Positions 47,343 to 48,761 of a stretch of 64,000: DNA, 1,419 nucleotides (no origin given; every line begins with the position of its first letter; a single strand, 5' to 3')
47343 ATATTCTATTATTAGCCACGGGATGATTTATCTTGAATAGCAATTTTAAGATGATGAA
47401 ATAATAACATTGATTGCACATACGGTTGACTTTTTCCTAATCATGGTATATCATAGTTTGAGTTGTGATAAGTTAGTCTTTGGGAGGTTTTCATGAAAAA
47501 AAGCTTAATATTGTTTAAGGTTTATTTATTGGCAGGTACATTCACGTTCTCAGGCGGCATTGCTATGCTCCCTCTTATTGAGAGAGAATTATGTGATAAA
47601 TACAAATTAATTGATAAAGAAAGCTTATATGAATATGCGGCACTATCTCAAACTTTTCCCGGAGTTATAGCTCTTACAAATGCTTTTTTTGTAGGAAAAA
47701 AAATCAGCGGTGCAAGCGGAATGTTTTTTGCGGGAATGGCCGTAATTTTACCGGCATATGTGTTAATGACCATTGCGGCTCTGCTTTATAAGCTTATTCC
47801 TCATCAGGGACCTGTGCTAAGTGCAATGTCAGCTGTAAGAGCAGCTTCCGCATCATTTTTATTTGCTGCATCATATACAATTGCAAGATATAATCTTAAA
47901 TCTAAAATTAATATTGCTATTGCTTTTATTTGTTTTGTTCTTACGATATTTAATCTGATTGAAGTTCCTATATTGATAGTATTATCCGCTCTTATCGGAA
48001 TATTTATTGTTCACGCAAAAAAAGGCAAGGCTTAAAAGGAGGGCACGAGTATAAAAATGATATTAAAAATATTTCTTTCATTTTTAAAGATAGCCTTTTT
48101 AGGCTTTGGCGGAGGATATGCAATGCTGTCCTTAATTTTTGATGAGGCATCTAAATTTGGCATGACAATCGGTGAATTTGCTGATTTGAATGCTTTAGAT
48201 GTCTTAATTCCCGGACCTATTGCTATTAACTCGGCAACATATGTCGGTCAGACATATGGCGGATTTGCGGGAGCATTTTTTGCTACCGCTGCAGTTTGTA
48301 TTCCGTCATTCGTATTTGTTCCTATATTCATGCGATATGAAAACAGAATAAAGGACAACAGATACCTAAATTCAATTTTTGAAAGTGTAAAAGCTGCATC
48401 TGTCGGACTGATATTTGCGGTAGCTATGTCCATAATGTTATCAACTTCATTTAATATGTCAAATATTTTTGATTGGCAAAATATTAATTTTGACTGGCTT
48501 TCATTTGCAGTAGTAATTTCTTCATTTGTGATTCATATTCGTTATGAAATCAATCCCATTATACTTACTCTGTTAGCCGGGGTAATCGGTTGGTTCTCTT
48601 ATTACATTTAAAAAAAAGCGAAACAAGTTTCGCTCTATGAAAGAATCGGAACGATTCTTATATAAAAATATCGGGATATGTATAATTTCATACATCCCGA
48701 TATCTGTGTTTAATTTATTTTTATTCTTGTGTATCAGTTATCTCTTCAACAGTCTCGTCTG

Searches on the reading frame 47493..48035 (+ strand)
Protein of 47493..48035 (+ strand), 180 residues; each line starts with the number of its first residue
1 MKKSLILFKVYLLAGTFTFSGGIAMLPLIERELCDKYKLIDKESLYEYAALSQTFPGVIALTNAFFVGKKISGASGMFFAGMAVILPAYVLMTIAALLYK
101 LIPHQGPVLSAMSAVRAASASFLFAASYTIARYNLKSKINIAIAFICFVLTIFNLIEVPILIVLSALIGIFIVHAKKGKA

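Call 10: search_protein_families(library=pfam, proteins=[window:47493-48035:+])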
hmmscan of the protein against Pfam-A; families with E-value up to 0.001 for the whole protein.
window:47493-48035:+ (180 aa): 1 family
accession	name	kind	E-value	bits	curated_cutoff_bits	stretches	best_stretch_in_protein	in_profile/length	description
PF02417.20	Chromate_transp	-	1.6e-32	113.2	28.6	1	7-170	3-166/166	Chromate transporter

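Call 44: find_encoding_contigs(protein=window:47493-48035:+, flank=5000, max_places=10)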
Protein window:47493-48035:+ (180 aa): 5 contigs read that carry it; 4 places shown.
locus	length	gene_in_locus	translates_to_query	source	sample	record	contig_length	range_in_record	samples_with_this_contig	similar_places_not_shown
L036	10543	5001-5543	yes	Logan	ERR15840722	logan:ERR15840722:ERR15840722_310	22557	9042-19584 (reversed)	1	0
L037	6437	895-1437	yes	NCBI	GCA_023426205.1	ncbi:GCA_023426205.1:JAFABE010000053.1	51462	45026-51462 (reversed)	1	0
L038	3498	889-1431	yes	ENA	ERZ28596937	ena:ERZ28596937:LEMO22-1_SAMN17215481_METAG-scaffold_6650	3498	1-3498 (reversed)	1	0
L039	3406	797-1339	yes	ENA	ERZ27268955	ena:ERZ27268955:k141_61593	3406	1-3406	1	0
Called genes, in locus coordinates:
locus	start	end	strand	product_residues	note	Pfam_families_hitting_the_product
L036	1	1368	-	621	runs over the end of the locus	-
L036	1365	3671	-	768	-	PF00535:Glycos_transf_2, PF13641:Glyco_tranf_2_3, PF13632:Glyco_trans_2_3, PF03552:Cellulose_synt (weak), PF13506:Glyco_transf_21 (weak), PF07238:PilZ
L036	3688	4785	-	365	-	PF00535:Glycos_transf_2, PF04138:GtrA_DPMS_TM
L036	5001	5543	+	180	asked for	PF02417:Chromate_transp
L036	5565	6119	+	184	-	PF02417:Chromate_transp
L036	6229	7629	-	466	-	PF01145:Band_7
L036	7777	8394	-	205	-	-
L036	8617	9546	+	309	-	PF01381:HTH_3, PF12844:HTH_19, PF13560:HTH_31 (weak), PF12895:ANAPC3 (faint), PF13174:TPR_6 (faint), PF13424:TPR_12 (faint), PF13428:TPR_14 (faint), PF14559:TPR_19 (faint), +2 more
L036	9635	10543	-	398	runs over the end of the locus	PF00202:Aminotran_3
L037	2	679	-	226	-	?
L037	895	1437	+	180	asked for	PF02417:Chromate_transp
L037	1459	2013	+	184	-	PF02417:Chromate_transp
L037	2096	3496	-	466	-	PF01145:Band_7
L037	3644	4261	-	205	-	-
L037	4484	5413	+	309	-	PF01381:HTH_3, PF12844:HTH_19, PF13560:HTH_31 (weak), PF12895:ANAPC3 (faint), PF13174:TPR_6 (faint), PF13424:TPR_12 (faint), PF13428:TPR_14 (faint), PF14559:TPR_19 (faint), +2 more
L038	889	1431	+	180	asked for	PF02417:Chromate_transp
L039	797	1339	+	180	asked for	PF02417:Chromate_transp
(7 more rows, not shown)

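Call 48: list_cluster_members(proteins=[window:47493-48035:+])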
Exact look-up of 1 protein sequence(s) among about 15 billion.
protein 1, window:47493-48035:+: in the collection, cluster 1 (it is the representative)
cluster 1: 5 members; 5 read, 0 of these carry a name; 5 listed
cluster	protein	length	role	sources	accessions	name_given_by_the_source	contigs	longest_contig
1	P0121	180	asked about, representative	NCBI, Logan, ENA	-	-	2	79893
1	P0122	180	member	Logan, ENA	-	-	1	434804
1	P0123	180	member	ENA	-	-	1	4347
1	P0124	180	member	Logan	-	-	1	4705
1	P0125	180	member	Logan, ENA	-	-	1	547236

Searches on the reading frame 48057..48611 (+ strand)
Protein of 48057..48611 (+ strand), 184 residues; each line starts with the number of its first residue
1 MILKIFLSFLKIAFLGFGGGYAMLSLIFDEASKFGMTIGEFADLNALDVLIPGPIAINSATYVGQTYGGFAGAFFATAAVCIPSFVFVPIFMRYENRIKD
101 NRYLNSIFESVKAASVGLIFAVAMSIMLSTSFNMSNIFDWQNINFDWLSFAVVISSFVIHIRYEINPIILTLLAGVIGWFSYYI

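Call 10: search_protein_families(library=pfam, proteins=[window:48057-48611:+])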
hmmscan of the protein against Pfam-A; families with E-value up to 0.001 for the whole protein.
window:48057-48611:+ (184 aa): 1 family
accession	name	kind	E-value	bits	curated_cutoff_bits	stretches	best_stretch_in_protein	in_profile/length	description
PF02417.20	Chromate_transp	-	5.6e-38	131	28.6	1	3-179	1-166/166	Chromate transporter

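Call 27: find_encoding_contigs(protein=window:48057-48611:+, flank=6000, max_places=10)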
Protein window:48057-48611:+ (184 aa): no gene with exactly this product is on record in the collection.

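Call 60: find_homologous_proteins(query=window:48057-48611:+, max_evalue=1e-40)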
Query window:48057-48611:+ (184 aa): 117 proteins with E <= 1e-40 among 2764 candidates.
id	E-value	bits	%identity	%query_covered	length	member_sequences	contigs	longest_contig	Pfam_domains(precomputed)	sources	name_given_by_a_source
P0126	1.2e-107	376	95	100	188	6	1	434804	PF02417.21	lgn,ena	-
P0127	3.5e-84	299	75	100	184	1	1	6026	PF02417.21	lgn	-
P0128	4.0e-83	296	75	100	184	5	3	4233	PF02417.21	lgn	-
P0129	4.2e-83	296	73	100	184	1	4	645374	PF02417.21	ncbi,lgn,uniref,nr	ncbi:chromate transporter [Mobilisporobacter senegalensis]|uniref:Chromate transporter n=1 Tax=Mobil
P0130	5.1e-83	296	72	100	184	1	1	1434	PF02417.21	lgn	-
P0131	5.3e-83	296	75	100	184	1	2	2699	PF02417.21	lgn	-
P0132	1.5e-82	294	74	100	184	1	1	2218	PF02417.21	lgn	-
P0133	2.4e-82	293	76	100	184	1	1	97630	PF02417.21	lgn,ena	-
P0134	3.1e-82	293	75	100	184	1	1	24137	PF02417.21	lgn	-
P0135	3.6e-82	293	72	100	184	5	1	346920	PF02417.21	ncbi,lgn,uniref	ncbi:chromate transporter [Anaerotaenia torta]|uniref:chromate transporter n=1 Tax=Anaerotaenia tort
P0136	7.9e-82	292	73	100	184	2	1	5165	PF02417.21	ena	-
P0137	9.2e-82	291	73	100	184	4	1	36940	PF02417.21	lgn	-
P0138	1.9e-81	290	74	100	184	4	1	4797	PF02417.21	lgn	-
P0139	6.2e-81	289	73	100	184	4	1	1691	PF02417.21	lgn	-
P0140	2.0e-80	287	73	100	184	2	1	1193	PF02417.21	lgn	-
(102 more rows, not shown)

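Call 61: find_encoding_contigs(protein=P0126, flank=4000, max_places=4)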
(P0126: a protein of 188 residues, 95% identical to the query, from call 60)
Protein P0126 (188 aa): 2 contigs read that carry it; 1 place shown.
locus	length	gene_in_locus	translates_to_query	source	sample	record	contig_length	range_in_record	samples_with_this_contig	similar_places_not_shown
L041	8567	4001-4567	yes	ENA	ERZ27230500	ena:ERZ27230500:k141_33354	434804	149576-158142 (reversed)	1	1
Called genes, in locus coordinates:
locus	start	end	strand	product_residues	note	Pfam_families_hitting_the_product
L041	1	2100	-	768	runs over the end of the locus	PF00535:Glycos_transf_2, PF13641:Glyco_tranf_2_3, PF13632:Glyco_trans_2_3, PF13506:Glyco_transf_21 (weak), PF07238:PilZ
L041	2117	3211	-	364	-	PF00535:Glycos_transf_2, PF04138:GtrA_DPMS_TM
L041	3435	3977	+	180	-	PF02417:Chromate_transp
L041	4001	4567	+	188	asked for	PF02417:Chromate_transp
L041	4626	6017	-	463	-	PF01145:Band_7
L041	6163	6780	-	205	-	-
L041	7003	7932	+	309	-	PF01381:HTH_3, PF12844:HTH_19, PF13174:TPR_6 (faint), PF13560:HTH_31 (weak), PF12895:ANAPC3 (faint), PF13424:TPR_12 (faint), PF13428:TPR_14 (faint), PF14559:TPR_19 (faint), +2 more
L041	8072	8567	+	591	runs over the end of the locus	PF00005:ABC_tran, PF02463:SMC_N (faint), PF13304:AAA_21 (faint)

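Call 62: find_encoding_contigs(protein=P0133, flank=4000, max_places=3)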
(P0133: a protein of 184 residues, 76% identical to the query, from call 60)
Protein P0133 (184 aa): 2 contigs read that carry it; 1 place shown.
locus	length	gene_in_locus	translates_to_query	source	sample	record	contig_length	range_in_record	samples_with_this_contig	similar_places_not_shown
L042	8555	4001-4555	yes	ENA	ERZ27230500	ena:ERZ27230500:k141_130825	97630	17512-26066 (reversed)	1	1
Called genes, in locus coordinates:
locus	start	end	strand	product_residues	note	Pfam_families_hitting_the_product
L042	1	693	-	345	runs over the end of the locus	PF00512:HisKA, PF02518:HATPase_c, PF13589:HATPase_c_3 (weak)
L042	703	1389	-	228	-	PF00072:Response_reg, PF00486:Trans_reg_C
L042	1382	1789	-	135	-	-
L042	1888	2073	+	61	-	-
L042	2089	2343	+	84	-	PF07875:Coat_F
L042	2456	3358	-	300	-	PF00126:HTH_1, PF03466:LysR_substrate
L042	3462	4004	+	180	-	PF02417:Chromate_transp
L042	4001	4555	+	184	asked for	PF02417:Chromate_transp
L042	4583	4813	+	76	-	-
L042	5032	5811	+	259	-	PF00398:RrnaAD (weak), PF13489:Methyltransf_23 (weak), PF05175:MTS (weak), PF05401:NodS (weak), PF08241:Methyltransf_11, PF08242:Methyltransf_12, PF13649:Methyltransf_25, PF13847:Methyltransf_31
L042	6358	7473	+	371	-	PF00149:Metallophos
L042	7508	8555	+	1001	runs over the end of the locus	PF02613:Nitrate_red_del, PF04879:Molybdop_Fe4S4 (weak), PF00384:Molybdopterin, PF01568:Molydop_binding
